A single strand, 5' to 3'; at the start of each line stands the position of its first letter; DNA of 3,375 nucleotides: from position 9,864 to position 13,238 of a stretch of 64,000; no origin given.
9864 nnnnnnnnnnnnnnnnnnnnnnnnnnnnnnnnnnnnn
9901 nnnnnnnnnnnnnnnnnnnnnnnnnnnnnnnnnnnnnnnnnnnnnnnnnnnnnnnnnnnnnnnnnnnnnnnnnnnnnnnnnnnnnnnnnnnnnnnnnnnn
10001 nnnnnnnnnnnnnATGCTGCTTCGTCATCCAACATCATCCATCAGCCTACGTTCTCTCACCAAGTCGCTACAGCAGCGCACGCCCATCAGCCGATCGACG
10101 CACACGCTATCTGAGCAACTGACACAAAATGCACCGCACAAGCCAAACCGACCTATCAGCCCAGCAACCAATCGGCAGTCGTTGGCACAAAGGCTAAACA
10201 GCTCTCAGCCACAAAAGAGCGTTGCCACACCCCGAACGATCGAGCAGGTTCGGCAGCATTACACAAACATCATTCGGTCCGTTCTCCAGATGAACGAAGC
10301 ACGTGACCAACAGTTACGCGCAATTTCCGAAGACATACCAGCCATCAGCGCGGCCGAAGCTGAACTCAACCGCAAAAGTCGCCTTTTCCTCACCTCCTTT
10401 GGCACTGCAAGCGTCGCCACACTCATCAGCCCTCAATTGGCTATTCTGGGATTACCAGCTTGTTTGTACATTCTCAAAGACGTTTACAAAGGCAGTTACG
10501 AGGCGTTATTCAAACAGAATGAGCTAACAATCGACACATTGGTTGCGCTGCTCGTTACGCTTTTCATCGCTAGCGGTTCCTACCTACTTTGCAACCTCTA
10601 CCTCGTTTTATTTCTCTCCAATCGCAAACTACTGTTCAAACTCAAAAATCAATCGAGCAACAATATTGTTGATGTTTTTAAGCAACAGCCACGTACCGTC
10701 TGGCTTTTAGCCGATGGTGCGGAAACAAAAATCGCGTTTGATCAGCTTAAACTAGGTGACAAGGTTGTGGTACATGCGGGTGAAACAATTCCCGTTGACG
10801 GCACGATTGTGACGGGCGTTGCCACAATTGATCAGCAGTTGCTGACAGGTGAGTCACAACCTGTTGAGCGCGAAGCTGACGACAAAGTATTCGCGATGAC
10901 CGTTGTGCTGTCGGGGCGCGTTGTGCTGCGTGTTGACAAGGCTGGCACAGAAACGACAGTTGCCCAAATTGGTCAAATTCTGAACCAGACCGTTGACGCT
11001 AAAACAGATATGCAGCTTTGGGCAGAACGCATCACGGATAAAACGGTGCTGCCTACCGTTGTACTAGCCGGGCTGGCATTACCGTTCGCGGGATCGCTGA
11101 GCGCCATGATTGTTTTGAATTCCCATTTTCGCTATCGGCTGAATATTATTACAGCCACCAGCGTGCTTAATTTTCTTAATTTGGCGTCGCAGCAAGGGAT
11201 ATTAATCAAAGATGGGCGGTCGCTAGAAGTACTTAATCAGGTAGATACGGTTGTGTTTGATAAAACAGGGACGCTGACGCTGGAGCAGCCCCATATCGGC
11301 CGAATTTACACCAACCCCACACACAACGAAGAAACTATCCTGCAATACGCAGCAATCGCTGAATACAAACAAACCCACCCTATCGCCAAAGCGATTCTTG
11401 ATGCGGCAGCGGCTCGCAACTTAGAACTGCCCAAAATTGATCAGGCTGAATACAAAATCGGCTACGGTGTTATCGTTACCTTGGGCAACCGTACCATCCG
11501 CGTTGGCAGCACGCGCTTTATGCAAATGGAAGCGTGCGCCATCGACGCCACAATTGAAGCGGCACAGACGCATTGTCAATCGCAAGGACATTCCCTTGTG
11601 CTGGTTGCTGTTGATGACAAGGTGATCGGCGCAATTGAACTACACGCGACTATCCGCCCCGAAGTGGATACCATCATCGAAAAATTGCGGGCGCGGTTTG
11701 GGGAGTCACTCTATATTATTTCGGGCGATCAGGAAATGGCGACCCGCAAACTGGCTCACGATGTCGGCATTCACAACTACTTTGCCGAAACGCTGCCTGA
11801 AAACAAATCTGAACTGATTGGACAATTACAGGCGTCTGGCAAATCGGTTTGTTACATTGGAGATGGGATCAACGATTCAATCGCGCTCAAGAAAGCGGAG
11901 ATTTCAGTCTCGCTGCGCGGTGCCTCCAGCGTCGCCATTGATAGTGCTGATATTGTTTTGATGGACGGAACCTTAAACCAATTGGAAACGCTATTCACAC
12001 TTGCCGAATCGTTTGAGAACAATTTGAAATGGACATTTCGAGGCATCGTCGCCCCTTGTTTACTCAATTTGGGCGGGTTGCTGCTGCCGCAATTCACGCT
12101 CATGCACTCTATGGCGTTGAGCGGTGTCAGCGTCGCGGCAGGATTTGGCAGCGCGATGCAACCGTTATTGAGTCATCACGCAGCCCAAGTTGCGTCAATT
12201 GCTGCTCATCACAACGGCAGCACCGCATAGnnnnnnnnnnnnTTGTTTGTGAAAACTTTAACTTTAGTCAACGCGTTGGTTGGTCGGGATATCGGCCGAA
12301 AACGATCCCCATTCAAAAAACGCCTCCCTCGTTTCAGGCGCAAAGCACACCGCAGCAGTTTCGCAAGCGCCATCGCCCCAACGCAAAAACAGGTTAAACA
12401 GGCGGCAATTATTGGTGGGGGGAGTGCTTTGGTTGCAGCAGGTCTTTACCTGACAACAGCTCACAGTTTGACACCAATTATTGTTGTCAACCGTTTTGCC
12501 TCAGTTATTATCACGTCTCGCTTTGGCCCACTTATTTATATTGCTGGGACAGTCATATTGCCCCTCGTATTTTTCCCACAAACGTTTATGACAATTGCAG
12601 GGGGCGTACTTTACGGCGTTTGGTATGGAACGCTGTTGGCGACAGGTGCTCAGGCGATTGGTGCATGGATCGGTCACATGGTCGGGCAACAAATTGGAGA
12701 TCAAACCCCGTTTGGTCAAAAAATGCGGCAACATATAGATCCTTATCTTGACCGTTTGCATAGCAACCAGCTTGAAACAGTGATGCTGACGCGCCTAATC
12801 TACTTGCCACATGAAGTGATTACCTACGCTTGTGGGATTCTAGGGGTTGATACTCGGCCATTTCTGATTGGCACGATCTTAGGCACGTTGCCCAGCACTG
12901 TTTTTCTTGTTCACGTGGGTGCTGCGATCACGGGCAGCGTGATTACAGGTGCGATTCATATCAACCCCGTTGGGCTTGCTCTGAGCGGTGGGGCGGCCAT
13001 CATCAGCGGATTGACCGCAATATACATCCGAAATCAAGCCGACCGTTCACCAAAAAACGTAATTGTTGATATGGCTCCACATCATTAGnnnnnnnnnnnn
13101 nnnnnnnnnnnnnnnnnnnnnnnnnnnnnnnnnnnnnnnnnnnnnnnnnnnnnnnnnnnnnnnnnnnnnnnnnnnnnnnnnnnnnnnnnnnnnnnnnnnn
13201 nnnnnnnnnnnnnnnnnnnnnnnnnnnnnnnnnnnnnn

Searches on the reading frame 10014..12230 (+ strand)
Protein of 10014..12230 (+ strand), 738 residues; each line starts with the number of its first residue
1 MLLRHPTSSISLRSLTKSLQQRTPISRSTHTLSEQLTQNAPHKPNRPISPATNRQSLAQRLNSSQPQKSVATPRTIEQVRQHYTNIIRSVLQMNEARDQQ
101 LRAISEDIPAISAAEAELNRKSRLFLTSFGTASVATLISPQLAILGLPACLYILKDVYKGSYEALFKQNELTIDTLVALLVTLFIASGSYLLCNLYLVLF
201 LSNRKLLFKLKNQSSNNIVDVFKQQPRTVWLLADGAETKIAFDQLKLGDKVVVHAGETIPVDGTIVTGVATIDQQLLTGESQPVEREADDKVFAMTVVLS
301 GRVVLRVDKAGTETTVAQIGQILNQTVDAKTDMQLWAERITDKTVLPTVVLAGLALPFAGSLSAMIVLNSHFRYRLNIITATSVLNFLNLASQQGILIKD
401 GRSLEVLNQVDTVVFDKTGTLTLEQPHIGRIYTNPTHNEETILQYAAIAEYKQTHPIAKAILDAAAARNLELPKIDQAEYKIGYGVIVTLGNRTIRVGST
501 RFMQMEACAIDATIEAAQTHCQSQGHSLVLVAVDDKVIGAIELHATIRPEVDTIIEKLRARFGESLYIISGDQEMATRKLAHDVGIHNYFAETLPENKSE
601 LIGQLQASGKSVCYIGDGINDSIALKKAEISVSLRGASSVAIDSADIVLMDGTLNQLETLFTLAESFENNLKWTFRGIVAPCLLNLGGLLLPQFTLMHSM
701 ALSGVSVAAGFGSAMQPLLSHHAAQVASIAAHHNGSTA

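Call 85: search_protein_families(library=pfam, proteins=[window:10014-12230:+], max_evalue=0.00001)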
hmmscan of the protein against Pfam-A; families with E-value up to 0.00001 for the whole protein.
window:10014-12230:+ (738 aa): 2 families
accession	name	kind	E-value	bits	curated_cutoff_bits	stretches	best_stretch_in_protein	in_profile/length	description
PF00122.25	E1-E2_ATPase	-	6.8e-33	114.1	28.1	1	224-359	2-136/181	E1-E2 ATPase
PF00702.32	Hydrolase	-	6.2e-25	89.1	26.4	1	410-628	1-190/191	haloacid dehalogenase-like hydrolase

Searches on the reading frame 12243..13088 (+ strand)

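Call 85: search_protein_families(library=pfam, proteins=[window:12243-13088:+], max_evalue=0.00001)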
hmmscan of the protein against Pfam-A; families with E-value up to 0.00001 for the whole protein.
window:12243-13088:+ (281 aa): 1 family
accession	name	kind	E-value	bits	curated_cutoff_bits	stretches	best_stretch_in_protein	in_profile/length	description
PF09335.16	VTT_dom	-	7.3e-21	75.3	33.9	1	111-227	1-122/123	VTT domain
